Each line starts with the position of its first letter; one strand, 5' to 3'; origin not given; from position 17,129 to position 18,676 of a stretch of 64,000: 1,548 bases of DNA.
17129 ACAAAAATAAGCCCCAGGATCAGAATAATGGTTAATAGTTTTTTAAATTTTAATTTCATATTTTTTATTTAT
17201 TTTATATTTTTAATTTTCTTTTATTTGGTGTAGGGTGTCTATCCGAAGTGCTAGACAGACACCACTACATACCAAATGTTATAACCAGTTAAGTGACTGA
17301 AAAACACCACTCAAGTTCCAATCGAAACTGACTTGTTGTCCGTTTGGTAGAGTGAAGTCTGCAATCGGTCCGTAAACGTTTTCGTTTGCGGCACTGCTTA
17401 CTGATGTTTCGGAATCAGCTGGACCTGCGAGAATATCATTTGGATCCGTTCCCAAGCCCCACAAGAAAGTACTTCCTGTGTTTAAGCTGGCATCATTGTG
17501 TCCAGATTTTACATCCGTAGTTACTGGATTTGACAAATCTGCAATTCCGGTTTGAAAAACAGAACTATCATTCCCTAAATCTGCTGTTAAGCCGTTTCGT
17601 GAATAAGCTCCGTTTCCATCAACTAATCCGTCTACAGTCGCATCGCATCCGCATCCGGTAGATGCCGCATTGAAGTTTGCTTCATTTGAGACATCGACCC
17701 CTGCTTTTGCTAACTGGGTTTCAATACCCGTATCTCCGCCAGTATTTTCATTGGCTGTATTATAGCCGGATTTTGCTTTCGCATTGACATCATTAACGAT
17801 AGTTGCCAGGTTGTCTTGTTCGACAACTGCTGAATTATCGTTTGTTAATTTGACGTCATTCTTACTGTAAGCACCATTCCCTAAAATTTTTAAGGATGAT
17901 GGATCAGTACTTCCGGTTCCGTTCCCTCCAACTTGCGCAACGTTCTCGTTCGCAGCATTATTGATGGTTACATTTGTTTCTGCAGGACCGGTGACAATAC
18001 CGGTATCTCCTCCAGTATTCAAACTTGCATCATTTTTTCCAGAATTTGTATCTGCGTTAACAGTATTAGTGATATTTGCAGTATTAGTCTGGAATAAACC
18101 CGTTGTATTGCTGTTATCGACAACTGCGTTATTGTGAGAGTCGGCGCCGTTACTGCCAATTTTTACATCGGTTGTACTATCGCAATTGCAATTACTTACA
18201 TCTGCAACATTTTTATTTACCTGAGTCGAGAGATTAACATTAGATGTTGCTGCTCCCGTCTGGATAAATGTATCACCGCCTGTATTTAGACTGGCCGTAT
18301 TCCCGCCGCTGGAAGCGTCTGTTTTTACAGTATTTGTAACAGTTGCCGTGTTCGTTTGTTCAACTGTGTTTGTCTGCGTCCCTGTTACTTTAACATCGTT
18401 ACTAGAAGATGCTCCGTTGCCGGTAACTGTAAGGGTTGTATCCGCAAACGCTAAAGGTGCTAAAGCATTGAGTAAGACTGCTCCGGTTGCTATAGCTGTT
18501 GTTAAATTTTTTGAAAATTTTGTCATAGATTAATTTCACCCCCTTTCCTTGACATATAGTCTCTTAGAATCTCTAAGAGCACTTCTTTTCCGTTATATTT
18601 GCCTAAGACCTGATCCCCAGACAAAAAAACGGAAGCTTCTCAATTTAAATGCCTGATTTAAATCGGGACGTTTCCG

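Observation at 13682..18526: Three tandem paralogous secreted proteins built from a roughly 90-aa Asn/Thr/Gly-rich module with an NTGGDT-I-TG-A core and paired cysteines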

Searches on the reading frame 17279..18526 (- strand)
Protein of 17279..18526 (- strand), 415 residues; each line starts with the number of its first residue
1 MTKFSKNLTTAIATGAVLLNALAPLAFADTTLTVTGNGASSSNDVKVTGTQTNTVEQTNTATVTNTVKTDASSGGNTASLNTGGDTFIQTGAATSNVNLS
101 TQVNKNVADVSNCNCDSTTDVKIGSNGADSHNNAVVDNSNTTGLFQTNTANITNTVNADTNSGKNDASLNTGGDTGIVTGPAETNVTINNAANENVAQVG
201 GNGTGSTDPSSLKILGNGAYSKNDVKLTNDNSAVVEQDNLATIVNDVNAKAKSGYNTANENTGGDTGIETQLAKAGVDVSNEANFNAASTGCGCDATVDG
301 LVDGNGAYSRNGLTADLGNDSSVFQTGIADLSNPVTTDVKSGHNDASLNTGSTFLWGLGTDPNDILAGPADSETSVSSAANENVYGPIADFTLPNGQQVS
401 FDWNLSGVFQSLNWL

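Call 3: search_protein_families(library=pfam, proteins=[window:17279-18526:-], max_evalue=1)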
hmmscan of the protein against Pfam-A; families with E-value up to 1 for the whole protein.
window:17279-18526:- (415 aa): 2 families
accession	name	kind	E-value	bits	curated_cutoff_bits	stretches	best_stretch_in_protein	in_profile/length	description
PF13600.11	DUF4140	-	0.27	12.1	27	0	206-244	33-71/98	N-terminal domain of unknown function (DUF4140)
PF14206.11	Cys_rich_CPCC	-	0.5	10.6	24.5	0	68-97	35-64/75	Cysteine-rich CPCC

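Call 4: search_protein_families(library=ncbifam, proteins=[window:17279-18526:-], max_evalue=1)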
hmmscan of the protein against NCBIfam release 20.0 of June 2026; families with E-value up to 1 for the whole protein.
window:17279-18526:- (415 aa): 1 family
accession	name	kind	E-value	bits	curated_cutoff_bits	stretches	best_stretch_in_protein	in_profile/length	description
NF033800.1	quorum_NprX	equivalog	0.016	14.9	75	1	25-59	9-42/43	quorum-signaling peptide NprX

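Call 6: find_homologous_proteins(query=window:17279-18526:-, max_evalue=0.001)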
Query window:17279-18526:- (415 aa): 360 proteins with E <= 0.001 among 8000 candidates; the best 120 are listed.
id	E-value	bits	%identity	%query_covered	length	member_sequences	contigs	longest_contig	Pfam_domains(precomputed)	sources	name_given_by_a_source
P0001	1.0e-98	349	50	100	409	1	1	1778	-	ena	-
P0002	3.0e-95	338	51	99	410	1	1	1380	-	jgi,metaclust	metaclust:\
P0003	5.2e-93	331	49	98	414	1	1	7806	-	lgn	-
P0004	3.1e-91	325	48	99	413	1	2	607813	-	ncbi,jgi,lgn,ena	-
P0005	1.6e-87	312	49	83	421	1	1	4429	-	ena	-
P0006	1.0e-83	300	48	100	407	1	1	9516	-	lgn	-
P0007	2.7e-83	299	49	98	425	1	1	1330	-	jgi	-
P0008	6.7e-83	297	48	99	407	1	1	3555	-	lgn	-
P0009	4.3e-81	291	46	97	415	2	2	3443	-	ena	-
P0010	5.5e-81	291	47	99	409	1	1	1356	-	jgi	jgi:hypothetical protein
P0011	1.2e-80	290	47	100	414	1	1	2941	-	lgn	-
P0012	2.6e-80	289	46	99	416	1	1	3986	-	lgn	-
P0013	4.4e-80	288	46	99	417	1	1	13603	-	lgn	-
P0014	1.9e-79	286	46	99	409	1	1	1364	-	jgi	jgi:hypothetical protein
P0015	2.0e-79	286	45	100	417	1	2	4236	-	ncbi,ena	-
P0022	4.4e-78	281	47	100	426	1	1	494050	-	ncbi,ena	-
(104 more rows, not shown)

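Call 11: search_solved_structures(query=A1, max_evalue=1)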
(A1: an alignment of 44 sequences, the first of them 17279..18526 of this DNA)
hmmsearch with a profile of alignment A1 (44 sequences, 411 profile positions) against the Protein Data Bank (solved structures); distinct sequences matched with E-value up to 1: 0.

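Call 12: find_encoding_contigs(protein=P0004, flank=10000, max_places=2)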
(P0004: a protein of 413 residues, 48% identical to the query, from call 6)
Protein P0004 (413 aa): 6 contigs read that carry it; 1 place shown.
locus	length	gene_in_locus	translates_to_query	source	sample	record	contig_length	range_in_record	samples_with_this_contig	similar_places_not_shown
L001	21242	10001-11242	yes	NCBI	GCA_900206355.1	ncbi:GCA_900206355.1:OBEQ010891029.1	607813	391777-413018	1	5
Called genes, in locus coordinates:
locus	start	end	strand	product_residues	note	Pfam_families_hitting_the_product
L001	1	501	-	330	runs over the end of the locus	PF01594:AI-2E_transport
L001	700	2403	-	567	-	PF02518:HATPase_c, PF13589:HATPase_c_3, PF01119:DNA_mis_repair, PF08676:MutL_C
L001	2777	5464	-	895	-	PF01624:MutS_I, PF05188:MutS_II, PF05192:MutS_III, PF05190:MutS_IV, PF00488:MutS_V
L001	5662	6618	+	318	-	PF13399:LytR_C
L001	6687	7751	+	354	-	PF01734:Patatin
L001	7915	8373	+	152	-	-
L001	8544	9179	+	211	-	-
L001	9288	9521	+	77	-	PF10055:DUF2292 (weak)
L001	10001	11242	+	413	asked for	-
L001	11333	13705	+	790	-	-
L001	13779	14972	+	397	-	-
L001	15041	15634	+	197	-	PF04203:Sortase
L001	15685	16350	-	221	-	-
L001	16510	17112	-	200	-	-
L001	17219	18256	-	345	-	PF00353:HemolysinCabind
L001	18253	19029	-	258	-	PF00932:LTD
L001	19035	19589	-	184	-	-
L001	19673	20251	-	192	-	PF12389:Peptidase_M73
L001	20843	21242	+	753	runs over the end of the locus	PF00535:Glycos_transf_2, PF10111:Glyco_tranf_2_2 (weak), PF13506:Glyco_transf_21 (faint), PF13641:Glyco_tranf_2_3 (weak), PF00535:Glycos_transf_2 (weak), PF13641:Glyco_tranf_2_3, PF13632:Glyco_trans_2_3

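Call 13: find_encoding_contigs(protein=P0022, flank=10000, max_places=2)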
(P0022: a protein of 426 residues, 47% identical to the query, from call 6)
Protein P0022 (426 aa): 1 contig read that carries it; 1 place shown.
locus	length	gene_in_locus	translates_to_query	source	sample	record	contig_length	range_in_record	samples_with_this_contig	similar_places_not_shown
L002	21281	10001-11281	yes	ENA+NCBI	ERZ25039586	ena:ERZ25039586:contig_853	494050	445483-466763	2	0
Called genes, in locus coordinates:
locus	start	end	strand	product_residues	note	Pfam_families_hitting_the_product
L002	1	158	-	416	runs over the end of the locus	PF09992:NAGPA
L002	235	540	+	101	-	PF02604:PhdYeFM_antitox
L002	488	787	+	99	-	PF05016:ParE_toxin, PF15781:ParE-like_toxin (weak)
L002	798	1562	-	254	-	PF01978:TrmB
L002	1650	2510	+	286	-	PF00497:SBP_bac_3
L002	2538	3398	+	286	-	PF00497:SBP_bac_3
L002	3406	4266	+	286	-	PF00497:SBP_bac_3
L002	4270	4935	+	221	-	PF00528:BPD_transp_1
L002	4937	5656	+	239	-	PF00005:ABC_tran, PF13304:AAA_21 (faint)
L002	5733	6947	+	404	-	PF06925:MGDG_synth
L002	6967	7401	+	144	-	-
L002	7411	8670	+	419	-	PF13439:Glyco_transf_4, PF13477:Glyco_trans_4_2, PF13579:Glyco_trans_4_4, PF20706:GT4-conflict (weak), PF00534:Glycos_transf_1, PF13692:Glyco_trans_1_4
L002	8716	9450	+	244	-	-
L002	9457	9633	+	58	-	PF10055:DUF2292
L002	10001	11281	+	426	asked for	-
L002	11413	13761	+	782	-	-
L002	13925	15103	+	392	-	-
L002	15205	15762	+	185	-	PF04203:Sortase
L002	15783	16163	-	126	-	-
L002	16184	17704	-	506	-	-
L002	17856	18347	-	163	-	-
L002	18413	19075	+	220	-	PF00730:HhH-GPD, PF00633:HHH (weak)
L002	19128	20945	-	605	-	PF00009:GTP_EFTU, PF01926:MMR_HSR1 (weak), PF22042:EF-G_D2, PF03144:GTP_EFTU_D2, PF14492:EFG_III (weak), PF00679:EFG_C, PF21018:BipA_C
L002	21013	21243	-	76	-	-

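Call 17: predict_structure(alignment_id=A1)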
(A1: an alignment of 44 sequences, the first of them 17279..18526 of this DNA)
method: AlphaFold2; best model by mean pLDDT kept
length: 415 residues; sequences in the alignment: 44
mean_pLDDT: 51.2   pTM: 0.39
mean pLDDT of the five models: 51.2, 49.5, 47.7, 43.1, 38.2
residues with pLDDT >= 90: 0; 70-90: 7; 50-70: 226; < 50: 182
segments of 3 or more residues with pLDDT < 50: 1-32, 34-46, 56-62, 125-128, 201-210, 212-219, 290-309, 311-313, 321-323, 325-327, 352-361, 378-385, 387-404
pLDDT, mean of each block of 10 residues (from residue 1): 32 33 38 43 45 48 49 51 58 62 53 51 50 56 56 65 60 64 70 56 47 43 54 56 63 61 59 64 52 45 39 48 46 51 50 43 49 48 44 45 50 56
secondary structure, 60 per line:
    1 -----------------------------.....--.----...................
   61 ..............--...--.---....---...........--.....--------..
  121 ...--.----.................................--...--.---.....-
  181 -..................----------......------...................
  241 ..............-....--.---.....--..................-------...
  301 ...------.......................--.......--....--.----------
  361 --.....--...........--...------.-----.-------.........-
elements in order: E30-34 E42-74 E77-79 E86-89 E93-103 E106-110 E119-123 E131-163 E166-168 E175-179 E182-199 E210-215 E222-254 E256-259 E266-270 E273-290 E298-303 E310-332 E335-341 E344-347 E363-367 E370-380 E383-385 H406-414

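Call 22: find_related_loci(query=A2, collection=genome_contigs, flank=7000)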
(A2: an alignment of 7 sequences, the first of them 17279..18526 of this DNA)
Query A2 (415 aa) in genome_contigs; peptide patterns used: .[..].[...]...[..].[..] (x = any residue, [..] = any of these).
189 stretches matched a pattern; 131 encode a relative of the query (tblastn E <= 1e-3); the best 80 are kept; 80 distinct loci.
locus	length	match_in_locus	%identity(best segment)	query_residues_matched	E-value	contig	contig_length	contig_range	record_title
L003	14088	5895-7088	48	1-404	1e-94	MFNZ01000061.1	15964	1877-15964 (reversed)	MAG: Candidatus Levybacteria bacterium RIFCSPHIGHO2_02_FULL_37_13 rifcsphigho2_02_scaffold_9034, whole genome shotgun se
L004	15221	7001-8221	45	1-414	2e-86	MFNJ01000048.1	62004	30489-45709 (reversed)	MAG: Candidatus Levybacteria bacterium RIFCSPHIGHO2_01_FULL_36_15 rifcsphigho2_01_scaffold_616, whole genome shotgun seq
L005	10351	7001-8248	46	3-409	3e-85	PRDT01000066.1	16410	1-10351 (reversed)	MAG: Candidatus Levyibacteriota bacterium isolate Amazon FNV 2010 10 14 contig_55_79534411_length_16410_multi_4_in_0_out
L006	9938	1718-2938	44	1-414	7e-83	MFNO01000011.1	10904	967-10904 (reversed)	MAG: Candidatus Levybacteria bacterium RIFCSPHIGHO2_01_FULL_38_26 rifcsphigho2_01_scaffold_15830, whole genome shotgun s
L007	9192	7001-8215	44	5-413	4e-81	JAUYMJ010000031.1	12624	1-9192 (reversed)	MAG: bacterium isolate C24_metabat.bin.81 C24_k141_177355, whole genome shotgun sequence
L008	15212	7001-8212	45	1-414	9e-80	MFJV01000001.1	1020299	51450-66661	MAG: Candidatus Gottesmanbacteria bacterium RIFCSPLOWO2_01_FULL_43_11b rifcsplowo2_01_scaffold_30, whole genome shotgun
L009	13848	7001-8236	44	1-412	1e-79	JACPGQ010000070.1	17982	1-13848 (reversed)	MAG: Candidatus Levyibacteriota bacterium isolate NC_groundwater_392_Ag_B-0.1um_43_10 GD18-4_B1_scaffold_1617243, whole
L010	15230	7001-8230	47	1-409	4e-77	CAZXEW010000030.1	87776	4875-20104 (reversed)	MAG TPA_asm: uncultured Gammaproteobacteria bacterium isolate binchicken_co203_146 genome assembly, contig: k141_1114489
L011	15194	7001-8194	42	1-405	4e-76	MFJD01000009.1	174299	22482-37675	MAG: Candidatus Gottesmanbacteria bacterium RBG_16_52_11 RBG_16_scaffold_2457, whole genome shotgun sequence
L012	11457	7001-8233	44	1-415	2e-75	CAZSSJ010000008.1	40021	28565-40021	MAG TPA_asm: uncultured Gammaproteobacteria bacterium isolate SRP050083_co1_3 genome assembly, contig: NODE_303_length_4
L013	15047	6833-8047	46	4-413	2e-76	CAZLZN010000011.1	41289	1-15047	MAG TPA_asm: uncultured Gammaproteobacteria bacterium isolate SRP278252_co2_871 genome assembly, contig: NODE_1707_lengt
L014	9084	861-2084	41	1-412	1e-74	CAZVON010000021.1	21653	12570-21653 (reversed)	MAG TPA_asm: uncultured Gammaproteobacteria bacterium isolate SRP269290_co3_805 genome assembly, contig: NODE_2398_lengt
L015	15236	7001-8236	44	1-409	4e-74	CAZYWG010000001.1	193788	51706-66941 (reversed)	MAG TPA_asm: uncultured Gammaproteobacteria bacterium isolate SRP200132_co1_187 genome assembly, contig: NODE_53_length_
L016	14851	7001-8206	42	5-412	1e-73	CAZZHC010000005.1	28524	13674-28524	MAG TPA_asm: uncultured Gammaproteobacteria bacterium isolate SRP269290_co4_53 genome assembly, contig: NODE_719_length_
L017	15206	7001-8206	44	1-415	1e-72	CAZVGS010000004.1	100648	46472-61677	MAG TPA_asm: uncultured Gammaproteobacteria bacterium isolate binchicken_co16_182 genome assembly, contig: NODE_347_leng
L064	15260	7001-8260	38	1-415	2e-57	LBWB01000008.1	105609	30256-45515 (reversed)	MAG: Candidatus Woesebacteria bacterium GW2011_GWB1_39_12 UT24_C0008, whole genome shotgun sequence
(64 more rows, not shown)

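Call 51: search_protein_families(library=pfam, alignment_id=A1, max_evalue=1)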
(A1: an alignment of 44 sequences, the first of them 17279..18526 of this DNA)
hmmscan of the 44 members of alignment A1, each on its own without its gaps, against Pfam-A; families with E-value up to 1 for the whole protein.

A. member 1, window:17279-18526:- (415 aa): 2 families
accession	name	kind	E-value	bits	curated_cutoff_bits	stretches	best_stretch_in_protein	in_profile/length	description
PF13600.11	DUF4140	-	0.27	12.1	27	0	206-244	33-71/98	N-terminal domain of unknown function (DUF4140)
PF14206.11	Cys_rich_CPCC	-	0.5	10.6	24.5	0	68-97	35-64/75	Cysteine-rich CPCC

B. families by the number of members that match (of 44 scanned): 16 families
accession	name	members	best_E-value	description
PF13600.11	DUF4140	3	0.002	N-terminal domain of unknown function (DUF4140)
PF20328.3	DUF6623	2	0.3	Family of unknown function (DUF6623)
PF05618.17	Zn_protease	1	0.0027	Putative ATP-dependent zinc protease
PF17882.6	SBD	1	0.0028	OAA-family lectin sugar binding domain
PF03118.21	RNA_pol_A_CTD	1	0.063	Bacterial RNA polymerase, alpha chain C terminal domain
PF04728.18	LPP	1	0.081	Lipoprotein leucine-zipper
PF13866.11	zf-SAP30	1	0.1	SAP30 zinc-finger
PF15477.11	SMAP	1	0.12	Small acidic protein family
PF01137.26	RTC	1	0.13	RNA 3'-terminal phosphate cyclase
PF24344.1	PH_23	1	0.13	PH domain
PF11639.14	HapK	1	0.2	REDY-like protein HapK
PF22551.1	TY-Chap1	1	0.3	T3SS (YopN, CesT) and YbjN peptide-binding chaperone 1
PF14206.11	Cys_rich_CPCC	1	0.5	Cysteine-rich CPCC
PF25301.1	CUT_C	1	0.81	Cuticlin C-terminal domain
PF08980.16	DUF1883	1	0.81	Domain of unknown function (DUF1883)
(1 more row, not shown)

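Call 52: search_protein_families(library=pfam, proteins=[L001:8544-9179:+, L002:8716-9450:+, L001:15041-15634:+, L002:15205-15762:+, L008:10470-11054:+, L008:11000-11659:+, L001:16510-17112:-, L001:15685-16350:-], max_evalue=0.1)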
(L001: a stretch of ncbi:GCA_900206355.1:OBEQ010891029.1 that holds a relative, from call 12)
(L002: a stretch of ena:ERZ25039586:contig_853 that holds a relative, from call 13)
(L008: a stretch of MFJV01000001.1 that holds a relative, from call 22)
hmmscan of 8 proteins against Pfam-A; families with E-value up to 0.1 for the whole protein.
L001:8544-9179:+ (211 aa): 1 family
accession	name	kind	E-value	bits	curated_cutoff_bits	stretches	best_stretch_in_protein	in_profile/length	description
PF11611.13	DUF4352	-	0.025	15.3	25.9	1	121-155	31-64/122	Domain of unknown function (DUF4352)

L002:8716-9450:+ (244 aa): 0 families

L001:15041-15634:+ (197 aa): 1 family
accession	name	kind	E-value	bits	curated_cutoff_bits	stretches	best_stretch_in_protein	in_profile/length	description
PF04203.18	Sortase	-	2.1e-23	82.9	26.6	1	62-196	1-124/125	Sortase domain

L002:15205-15762:+ (185 aa): 2 families
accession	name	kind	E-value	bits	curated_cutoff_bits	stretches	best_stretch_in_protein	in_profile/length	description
PF04203.18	Sortase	-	7.8e-23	81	26.6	1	49-184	1-125/125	Sortase domain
PF24563.1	KH_Mug60-KHD4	-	0.039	14.2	27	1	38-62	22-46/70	Mug60/KHD4 KH type I domain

L008:10470-11054:+ (194 aa): 0 families

L008:11000-11659:+ (219 aa): 1 family
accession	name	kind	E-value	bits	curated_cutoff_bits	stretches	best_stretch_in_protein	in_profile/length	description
PF04203.18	Sortase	-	9.2e-23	80.8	26.6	1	96-217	1-124/125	Sortase domain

L001:16510-17112:- (200 aa): 2 families
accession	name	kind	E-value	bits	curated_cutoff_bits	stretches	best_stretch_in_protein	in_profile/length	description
PF06572.17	DUF1131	-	0.026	14.8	21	1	4-103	45-143/170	Protein of unknown function (DUF1131)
PF16538.11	FlgT_C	-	0.04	14.8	27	0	171-190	7-26/77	Flagellar assembly protein T, C-terminal domain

L001:15685-16350:- (221 aa): 0 families
